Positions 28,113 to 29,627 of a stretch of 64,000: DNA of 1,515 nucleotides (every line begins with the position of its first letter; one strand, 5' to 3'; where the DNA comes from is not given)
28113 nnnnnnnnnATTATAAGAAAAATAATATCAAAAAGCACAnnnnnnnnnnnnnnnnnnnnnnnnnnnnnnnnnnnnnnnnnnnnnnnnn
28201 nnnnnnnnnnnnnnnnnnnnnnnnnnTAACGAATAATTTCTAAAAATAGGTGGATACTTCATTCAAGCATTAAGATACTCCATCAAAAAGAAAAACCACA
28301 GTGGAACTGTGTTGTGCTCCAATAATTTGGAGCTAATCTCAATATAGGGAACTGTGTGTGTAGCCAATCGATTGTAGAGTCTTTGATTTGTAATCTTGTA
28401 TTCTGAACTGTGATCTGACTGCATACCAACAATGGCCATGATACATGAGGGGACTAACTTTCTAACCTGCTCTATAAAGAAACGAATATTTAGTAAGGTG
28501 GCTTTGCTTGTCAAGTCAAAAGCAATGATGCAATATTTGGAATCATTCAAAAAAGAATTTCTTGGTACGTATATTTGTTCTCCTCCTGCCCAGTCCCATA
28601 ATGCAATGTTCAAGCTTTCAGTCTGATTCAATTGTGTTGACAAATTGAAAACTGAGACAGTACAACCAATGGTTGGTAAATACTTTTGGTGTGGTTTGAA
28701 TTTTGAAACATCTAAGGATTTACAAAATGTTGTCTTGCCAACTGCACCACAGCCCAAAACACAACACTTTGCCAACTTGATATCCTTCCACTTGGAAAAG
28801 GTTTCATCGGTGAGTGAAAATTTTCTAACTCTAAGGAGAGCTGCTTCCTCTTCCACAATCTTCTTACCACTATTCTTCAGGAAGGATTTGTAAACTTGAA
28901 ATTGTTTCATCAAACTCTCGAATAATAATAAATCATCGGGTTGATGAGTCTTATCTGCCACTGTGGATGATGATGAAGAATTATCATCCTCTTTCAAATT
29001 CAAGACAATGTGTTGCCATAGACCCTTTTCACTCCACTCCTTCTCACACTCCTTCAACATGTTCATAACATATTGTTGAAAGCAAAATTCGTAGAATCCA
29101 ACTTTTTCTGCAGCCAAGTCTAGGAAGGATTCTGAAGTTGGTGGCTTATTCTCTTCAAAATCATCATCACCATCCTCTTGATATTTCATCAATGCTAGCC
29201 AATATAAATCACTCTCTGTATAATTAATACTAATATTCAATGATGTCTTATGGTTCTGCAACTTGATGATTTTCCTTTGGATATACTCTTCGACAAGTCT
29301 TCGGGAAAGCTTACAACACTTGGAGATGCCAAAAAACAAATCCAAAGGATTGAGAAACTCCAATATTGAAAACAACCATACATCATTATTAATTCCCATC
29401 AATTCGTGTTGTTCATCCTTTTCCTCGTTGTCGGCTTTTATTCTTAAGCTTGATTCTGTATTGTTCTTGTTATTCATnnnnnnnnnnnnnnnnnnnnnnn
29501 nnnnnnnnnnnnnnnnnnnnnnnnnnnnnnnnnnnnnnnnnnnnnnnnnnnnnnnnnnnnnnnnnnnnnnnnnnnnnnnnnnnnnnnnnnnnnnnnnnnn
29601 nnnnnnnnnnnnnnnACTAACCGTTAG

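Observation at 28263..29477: F-box-like domain fused to a motif-degenerate Ras-like GTPase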

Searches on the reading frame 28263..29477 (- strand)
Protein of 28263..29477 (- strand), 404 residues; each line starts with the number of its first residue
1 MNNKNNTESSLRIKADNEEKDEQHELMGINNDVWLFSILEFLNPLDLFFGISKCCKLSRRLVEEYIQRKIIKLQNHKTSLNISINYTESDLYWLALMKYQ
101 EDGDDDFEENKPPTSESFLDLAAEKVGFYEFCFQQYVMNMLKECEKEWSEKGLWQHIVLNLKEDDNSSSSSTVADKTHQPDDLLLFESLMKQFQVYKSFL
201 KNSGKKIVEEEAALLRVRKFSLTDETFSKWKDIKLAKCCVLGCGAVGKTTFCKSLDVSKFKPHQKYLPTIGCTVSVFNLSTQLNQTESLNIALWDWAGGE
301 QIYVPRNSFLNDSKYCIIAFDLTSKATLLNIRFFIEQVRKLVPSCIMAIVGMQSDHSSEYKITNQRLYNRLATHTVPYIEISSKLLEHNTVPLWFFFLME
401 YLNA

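Call 3: search_protein_families(library=pfam, proteins=[window:28263-29477:-], max_evalue=1)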
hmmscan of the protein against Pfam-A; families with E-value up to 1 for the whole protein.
window:28263-29477:- (404 aa): 4 families
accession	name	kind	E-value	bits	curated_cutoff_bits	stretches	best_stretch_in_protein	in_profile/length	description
PF00071.28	Ras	-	6.8e-19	68.5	21.6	1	237-385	1-145/162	Ras family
PF08477.19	Roc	-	2.1e-15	57.5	27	1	237-355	1-119/119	Ras of Complex, Roc, domain of DAPkinase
PF00025.27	Arf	-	0.0011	18.9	22.3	1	233-303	12-72/174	ADP-ribosylation factor family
PF00646.38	F-box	-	0.064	13.7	20.5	1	35-63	9-36/43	F-box domain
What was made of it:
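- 29280..29396 (-): Degenerate F-box remnant (aa 28-66, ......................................). The Leu-Pro is replaced by Asn-Asn and the CK.W tryptophan by Leu. Pfam F-box 13.7 bits, below cut-off (call 3).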

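Call 5: find_homologous_proteins(query=window:28263-29477:-)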
Query window:28263-29477:- (404 aa): 1 proteins with E <= 0.001 among 2804 candidates.
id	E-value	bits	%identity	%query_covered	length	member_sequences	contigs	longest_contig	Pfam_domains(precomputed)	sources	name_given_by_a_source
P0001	2.2e-206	704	100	76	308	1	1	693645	PF08477.20,PF00071.29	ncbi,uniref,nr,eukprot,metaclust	ncbi:rab family small GTPase [Naegleria gruberi]|uniref:Rab family small GTPase n=1 Tax=Naegleria gr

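Call 11: search_solved_structures(query=window:28263-29477:-, max_evalue=0.01, show_alignments=3)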
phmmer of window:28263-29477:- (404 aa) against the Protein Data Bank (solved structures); distinct sequences matched with E-value up to 0.01: 689 (the best 60 are shown).
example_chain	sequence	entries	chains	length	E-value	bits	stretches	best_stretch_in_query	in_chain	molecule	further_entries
2f7s_A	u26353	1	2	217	1.3e-10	44.2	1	235-384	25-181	Ras-related protein Rab-27B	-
2iey_A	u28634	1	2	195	3.8e-10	42.7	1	235-384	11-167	Ras-related protein Rab-27B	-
2if0_A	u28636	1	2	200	4.1e-10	42.6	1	235-384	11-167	Ras-related protein Rab-27B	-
2zet_A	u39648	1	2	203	4.3e-10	42.5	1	235-384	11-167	Ras-related protein Rab-27B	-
2iez_A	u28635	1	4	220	5.6e-10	42.2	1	235-384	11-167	Ras-related protein Rab-27B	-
9ltq_A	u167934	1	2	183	5.9e-10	42.1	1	236-374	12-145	Ras-related protein Rab-43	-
9ltp_B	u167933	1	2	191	6.8e-10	41.9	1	236-374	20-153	Ras-related protein Rab-43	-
1z08_A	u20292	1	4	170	6.8e-10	41.9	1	237-366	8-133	Ras-related protein Rab-21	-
2hup_A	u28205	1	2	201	7.6e-10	41.7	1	235-374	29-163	RAS-related protein RAB-43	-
6huf_A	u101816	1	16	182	1.9e-09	40.4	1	235-383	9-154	Ras-related protein Rab-27A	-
4djt_A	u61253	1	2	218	1.9e-09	40.4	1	236-392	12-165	GTP-binding nuclear protein GSP1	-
1yzu_A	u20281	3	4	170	6.4e-09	38.7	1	237-366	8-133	Ras-related protein Rab-21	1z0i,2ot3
1yzt_A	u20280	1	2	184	7.6e-09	38.4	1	237-366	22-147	Ras-related protein Rab-21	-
2bku_A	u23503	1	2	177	1e-08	38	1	237-384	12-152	GTP-BINDING NUCLEAR PROTEIN RAN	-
1ds6_A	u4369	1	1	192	1.1e-08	37.9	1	235-377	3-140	RAS-RELATED C3 BOTULINUM TOXIN SUBSTRATE 2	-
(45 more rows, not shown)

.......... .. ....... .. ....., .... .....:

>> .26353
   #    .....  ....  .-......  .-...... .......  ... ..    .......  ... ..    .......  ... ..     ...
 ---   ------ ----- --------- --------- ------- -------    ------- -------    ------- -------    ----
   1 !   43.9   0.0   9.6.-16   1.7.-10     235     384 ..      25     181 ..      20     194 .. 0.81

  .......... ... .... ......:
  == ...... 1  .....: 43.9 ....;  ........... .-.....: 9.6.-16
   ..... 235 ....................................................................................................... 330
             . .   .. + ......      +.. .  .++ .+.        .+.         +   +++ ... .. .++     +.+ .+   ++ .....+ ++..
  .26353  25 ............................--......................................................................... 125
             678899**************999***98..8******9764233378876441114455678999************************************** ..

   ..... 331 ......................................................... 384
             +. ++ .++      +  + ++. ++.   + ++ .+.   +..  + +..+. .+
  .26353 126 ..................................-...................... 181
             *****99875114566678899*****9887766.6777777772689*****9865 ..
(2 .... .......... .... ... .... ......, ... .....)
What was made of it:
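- On Ras-superfamily small GTPase fold: There are 689 PDB sequences at E<=0.01 (call 11).
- Checked: There are 689 PDB sequences at E<=0.01, led by Rab27B, Rab43, Rab21 and Ran/Gsp1 (call 11). '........' aligns with '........' (call 11).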

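Call 20: search_protein_representatives(protein=window:28263-29477:-)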
Query: 404 residues. Proteins with E-value up to 0.001 (for the whole library): 2772; up to 1e-10: 27; up to 1e-30: 1. The best 150 are listed.
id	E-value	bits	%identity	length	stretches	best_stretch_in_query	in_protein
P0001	7.1e-207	703.6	100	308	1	97-404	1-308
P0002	2.4e-24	102.7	29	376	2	138-400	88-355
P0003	3.4e-21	92.3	24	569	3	232-384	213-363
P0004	1.3e-18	83.8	22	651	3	236-386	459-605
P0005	1.6e-16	76.9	28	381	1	21-296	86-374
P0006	4.2e-16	75.5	27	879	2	229-384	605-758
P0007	3.5e-15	72.5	27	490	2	230-383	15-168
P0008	1.4e-14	70.5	33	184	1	231-388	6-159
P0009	2.9e-14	69.5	28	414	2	232-385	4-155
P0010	6.3e-14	68.4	23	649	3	237-383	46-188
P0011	7.3e-14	68.2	27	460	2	235-385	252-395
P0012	1.3e-13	67.3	34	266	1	231-384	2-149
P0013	2.2e-13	66.6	34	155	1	234-371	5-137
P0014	1.7e-12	63.6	33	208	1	233-393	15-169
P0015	1.7e-12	63.6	27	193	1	236-383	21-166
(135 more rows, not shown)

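Call 25: predict_structure(protein=window:28263-29477:-)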
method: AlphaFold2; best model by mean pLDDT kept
length: 404 residues; sequences in the alignment: 1
mean_pLDDT: 35.3   pTM: 0.25
mean pLDDT of the five models: 35.3, 30.7, 30.2, 29.6, 28.1
residues with pLDDT >= 90: 0; 70-90: 0; 50-70: 25; < 50: 379
segments of 3 or more residues with pLDDT < 50: 1-315, 321-330, 353-366, 368-374, 376-404
pLDDT, mean of each block of 10 residues (from residue 1): 29 32 33 30 28 31 35 28 31 37 43 40 36 40 42 35 40 35 35 34 31 24 27 25 27 30 27 25 30 31 32 46 45 53 51 46 48 49 38 37 38
secondary structure, 60 per line:
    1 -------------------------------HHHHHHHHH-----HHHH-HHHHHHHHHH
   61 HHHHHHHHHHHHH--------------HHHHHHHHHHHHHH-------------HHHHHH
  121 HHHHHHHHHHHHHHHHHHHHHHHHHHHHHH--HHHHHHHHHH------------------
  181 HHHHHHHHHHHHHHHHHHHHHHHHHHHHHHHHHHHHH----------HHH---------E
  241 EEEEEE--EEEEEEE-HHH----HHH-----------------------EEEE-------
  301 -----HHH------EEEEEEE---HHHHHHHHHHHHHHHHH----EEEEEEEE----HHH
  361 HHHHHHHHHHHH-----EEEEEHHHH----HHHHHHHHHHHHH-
elements in order: H32-40 H46-49 H51-73 H88-101 H115-150 H153-162 H181-217 E240-246 E249-255 E290-293 E315-321 H325-341 E346-353 H358-372 E378-382 H383-386 H391-403

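Call 26: list_cluster_members(proteins=[P0001, P0002, P0005])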
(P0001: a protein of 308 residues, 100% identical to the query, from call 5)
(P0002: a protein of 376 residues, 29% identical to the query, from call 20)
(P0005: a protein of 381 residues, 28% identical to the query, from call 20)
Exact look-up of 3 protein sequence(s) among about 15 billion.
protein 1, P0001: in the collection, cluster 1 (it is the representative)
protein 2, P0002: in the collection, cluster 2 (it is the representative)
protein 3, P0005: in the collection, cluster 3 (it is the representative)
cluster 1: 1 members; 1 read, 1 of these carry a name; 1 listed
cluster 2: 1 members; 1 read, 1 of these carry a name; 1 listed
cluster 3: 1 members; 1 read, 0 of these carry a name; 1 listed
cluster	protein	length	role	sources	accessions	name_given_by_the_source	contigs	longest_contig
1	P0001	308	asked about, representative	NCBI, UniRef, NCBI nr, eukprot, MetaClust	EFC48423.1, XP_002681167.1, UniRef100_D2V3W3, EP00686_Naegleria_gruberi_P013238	rab family small GTPase [Naegleria gruberi] | Rab family small GTPase n=1 Tax=Naegleria gruberi TaxID=5762 RepID=D2V3W3_NAEGR | XP_002681167.1 rab family small GTPase [Naegleria gruberi strain NEG-M]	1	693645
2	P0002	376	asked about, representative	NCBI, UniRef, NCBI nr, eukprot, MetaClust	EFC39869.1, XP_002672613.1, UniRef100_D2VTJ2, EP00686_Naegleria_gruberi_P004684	ran family small GTPase [Naegleria gruberi] | Ran family small GTPase n=1 Tax=Naegleria gruberi TaxID=5762 RepID=D2VTJ2_NAEGR | XP_002672613.1 ran family small GTPase [Naegleria gruberi strain NEG-M]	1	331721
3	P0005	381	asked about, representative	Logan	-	-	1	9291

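Call 28: search_protein_families(library=pfam, proteins=[P0002, P0005], max_evalue=1)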
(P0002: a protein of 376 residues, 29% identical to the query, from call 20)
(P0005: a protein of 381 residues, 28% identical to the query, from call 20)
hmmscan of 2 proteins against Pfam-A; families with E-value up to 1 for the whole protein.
P0002 (376 aa): 14 families
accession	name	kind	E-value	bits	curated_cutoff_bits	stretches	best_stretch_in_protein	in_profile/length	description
PF00071.28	Ras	-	6.2e-29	101.1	21.6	1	197-346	1-151/162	Ras family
PF08477.19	Roc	-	4.9e-21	75.6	27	1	197-311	1-119/119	Ras of Complex, Roc, domain of DAPkinase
PF00025.27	Arf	-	3.6e-07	30.3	22.3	1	190-317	10-132/174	ADP-ribosylation factor family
PF10662.15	PduV-EutP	-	0.00085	19.6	21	1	195-221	1-27/143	Ethanolamine utilisation - propanediol utilisation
PF01926.29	MMR_HSR1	-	0.001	19.6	21.9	1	197-290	1-95/113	50S ribosome-binding GTPase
PF12937.12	F-box-like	-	0.0037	17.5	24.3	1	14-49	3-36/47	F-box-like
PF13479.12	AAA_24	-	0.012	15.9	27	1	196-217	3-24/195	AAA domain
PF13401.12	AAA_22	-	0.014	16.1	27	1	198-262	8-33/130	AAA domain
PF03029.23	ATP_bind_1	-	0.022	15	27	1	200-227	1-28/240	Conserved hypothetical ATP binding protein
PF05496.18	RuvB_N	-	0.077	13.2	27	1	183-213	21-51/159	Holliday junction DNA helicase RuvB P-loop domain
PF00646.38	F-box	-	0.08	13.4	20.5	1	22-46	10-33/43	F-box domain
PF00158.32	Sigma54_activat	-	0.094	12.8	20.2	1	184-231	11-58/168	Sigma-54 interaction domain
PF13191.12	AAA_16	-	0.17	12.8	32.6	1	196-217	25-46/167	AAA ATPase domain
PF00005.33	ABC_tran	-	0.18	12.8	25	1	195-222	11-38/137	ABC transporter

P0005 (381 aa): 9 families
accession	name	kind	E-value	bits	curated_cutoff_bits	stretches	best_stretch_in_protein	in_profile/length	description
PF08477.19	Roc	-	3.4e-09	37.4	27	1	310-375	1-64/119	Ras of Complex, Roc, domain of DAPkinase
PF00071.28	Ras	-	4.6e-07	30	21.6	1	310-374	1-55/162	Ras family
PF13479.12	AAA_24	-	0.0018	18.6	27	1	308-331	2-25/195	AAA domain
PF10500.14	SR-25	-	0.075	13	40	1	135-189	58-112/226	Nuclear RNA-splicing-associated protein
PF00025.27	Arf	-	0.09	12.7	22.3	1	306-375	12-66/174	ADP-ribosylation factor family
PF05729.18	NACHT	-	0.1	12.9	26.7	1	312-331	4-23/167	NACHT domain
PF01580.24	FtsK_SpoIIIE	-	0.11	12.4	24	1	275-328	8-59/221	FtsK/SpoIIIE family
PF03193.22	RsgA_GTPase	-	0.12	12.6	30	1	295-331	93-129/174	RsgA GTPase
PF22093.1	Cwp8_D2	-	0.16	12.7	27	0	218-259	27-68/79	Cell wall binding protein Cwp8 domain 2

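Call 29: find_encoding_contigs(protein=P0005, flank=5000, max_places=3)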
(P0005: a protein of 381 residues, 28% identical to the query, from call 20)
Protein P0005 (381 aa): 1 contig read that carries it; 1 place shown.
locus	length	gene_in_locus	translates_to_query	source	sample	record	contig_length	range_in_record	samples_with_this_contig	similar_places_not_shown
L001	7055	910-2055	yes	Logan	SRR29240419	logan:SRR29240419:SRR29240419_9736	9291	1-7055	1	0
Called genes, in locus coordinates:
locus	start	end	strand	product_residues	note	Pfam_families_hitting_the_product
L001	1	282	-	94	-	?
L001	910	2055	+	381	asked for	PF00071:Ras (weak), PF08477:Roc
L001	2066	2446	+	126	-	PF00071:Ras, PF08477:Roc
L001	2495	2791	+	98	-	-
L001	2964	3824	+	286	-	-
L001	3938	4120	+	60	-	-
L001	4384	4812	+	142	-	-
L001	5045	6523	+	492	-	-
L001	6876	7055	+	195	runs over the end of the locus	-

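Call 35: find_homologous_proteins(query=A1, max_evalue=0.001)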
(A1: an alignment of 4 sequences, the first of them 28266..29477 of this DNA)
Query A1 (4 sequences) (404 aa, profile of the alignment): 5 proteins with E <= 0.001 among 8000 candidates.
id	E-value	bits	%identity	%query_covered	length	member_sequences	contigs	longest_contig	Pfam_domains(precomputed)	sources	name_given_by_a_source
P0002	4.5e-160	551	23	93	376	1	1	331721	PF00025.28,PF08477.20,PF00071.29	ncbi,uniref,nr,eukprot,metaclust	ncbi:ran family small GTPase [Naegleria gruberi]|uniref:Ran family small GTPase n=1 Tax=Naegleria gr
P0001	6.9e-139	482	100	76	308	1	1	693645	PF08477.20,PF00071.29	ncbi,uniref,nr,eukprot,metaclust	ncbi:rab family small GTPase [Naegleria gruberi]|uniref:Rab family small GTPase n=1 Tax=Naegleria gr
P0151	2.9e-16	78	28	48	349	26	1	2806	PF00025.28,PF08477.20,PF00071.29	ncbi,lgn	-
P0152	6.5e-10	57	24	26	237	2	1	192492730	PF00025.28,PF08477.20,PF00009.34,PF00071.29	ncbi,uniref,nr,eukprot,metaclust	ncbi:ras-related protein Rab-27B [Octopus bimaculoides]|uniref:Uncharacterized protein n=1 Tax=Octop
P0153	1.8e-4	39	30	30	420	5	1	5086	PF01926.30,PF00025.28,PF08477.20,PF00071.29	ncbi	ncbi:MAG: ADP-ribosylation factor-like protein, partial [Candidatus Helarchaeota archaeon]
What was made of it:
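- Tried and rejected: The word-indexed protein search found almost nothing beyond self and P0002 (calls 5, 35).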

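Call 44: search_solved_structures(query=P0002, max_evalue=1e-10, show_alignments=1)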
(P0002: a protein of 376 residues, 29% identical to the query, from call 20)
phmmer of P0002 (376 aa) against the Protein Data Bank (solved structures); distinct sequences matched with E-value up to 1e-10: 362 (the best 60 are shown).
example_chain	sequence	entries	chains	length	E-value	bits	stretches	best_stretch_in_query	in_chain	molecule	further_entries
2bku_A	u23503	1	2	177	8.2e-28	100.7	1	196-350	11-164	GTP-BINDING NUCLEAR PROTEIN RAN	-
1byu_A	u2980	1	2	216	1.5e-27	99.9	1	196-350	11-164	PROTEIN (GTP-BINDING PROTEIN RAN)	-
9b3i_D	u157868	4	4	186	2.6e-27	99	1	190-350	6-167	GTP-binding nuclear protein | GTP-binding nuclear protein GSP1/CNR1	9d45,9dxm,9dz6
9ogb_B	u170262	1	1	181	2.8e-27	99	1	191-350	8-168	GTP-binding nuclear protein GSP1/CNR1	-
8f19_B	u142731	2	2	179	3e-27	98.9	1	195-350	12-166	GTP-binding nuclear protein GSP1/CNR1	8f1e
3wyg_A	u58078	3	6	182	3.1e-27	98.8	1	195-350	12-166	Gsp1p | GTP-binding nuclear protein | GTP-binding nuclear protein GSP1/CNR1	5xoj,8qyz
3m1i_A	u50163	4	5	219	5.3e-27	98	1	195-350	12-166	GTP-binding nuclear protein GSP1/CNR1 | Gsp1p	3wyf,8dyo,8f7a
3gj4_A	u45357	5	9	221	6.3e-27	97.8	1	196-350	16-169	GTP-binding nuclear protein Ran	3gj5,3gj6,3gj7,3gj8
2x19_A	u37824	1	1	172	6.4e-27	97.8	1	197-350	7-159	GTP-BINDING NUCLEAR PROTEIN GSP1/CNR1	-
3icq_B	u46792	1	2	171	6.6e-27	97.7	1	197-350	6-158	GTP-binding nuclear protein GSP1/CNR1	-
7mnp_A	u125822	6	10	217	8.2e-27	97.4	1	196-350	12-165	GTP-binding nuclear protein Ran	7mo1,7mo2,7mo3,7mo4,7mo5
7mnq_A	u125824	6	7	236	9.2e-27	97.3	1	196-350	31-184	GTP-binding nuclear protein Ran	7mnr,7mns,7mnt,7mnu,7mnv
1wa5_A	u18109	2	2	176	1e-26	97.1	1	196-350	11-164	GTP-binding nuclear protein Ran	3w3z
5cll_A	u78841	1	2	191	1.3e-26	96.8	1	196-350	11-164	GTP-binding nuclear protein Ran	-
3gj0_A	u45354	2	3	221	1.4e-26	96.7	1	196-350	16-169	GTP-binding nuclear protein Ran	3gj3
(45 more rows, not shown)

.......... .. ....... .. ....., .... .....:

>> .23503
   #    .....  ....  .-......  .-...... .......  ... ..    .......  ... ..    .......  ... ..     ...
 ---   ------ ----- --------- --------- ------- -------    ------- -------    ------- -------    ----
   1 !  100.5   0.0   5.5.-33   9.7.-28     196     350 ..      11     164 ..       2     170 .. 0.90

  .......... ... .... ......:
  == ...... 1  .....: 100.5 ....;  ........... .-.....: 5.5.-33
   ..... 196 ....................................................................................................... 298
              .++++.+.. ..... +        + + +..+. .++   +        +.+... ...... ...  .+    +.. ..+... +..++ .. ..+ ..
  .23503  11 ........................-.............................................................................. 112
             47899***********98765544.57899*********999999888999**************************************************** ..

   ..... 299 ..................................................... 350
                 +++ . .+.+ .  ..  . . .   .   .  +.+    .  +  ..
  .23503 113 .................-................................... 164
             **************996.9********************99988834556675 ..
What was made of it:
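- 28266..28775 (-): Ras-superfamily (Ran-derived) G domain, aa 235-404. It has no C-terminal extension, no CaaX motif and no acidic tail. The closest paralogue P0002 hits Ran at 8e-28 versus Rac at 7e-18 (call 44).
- Ran derivation: P0002 hits Ran at 8e-28 against Rac at 7e-18 (call 44).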
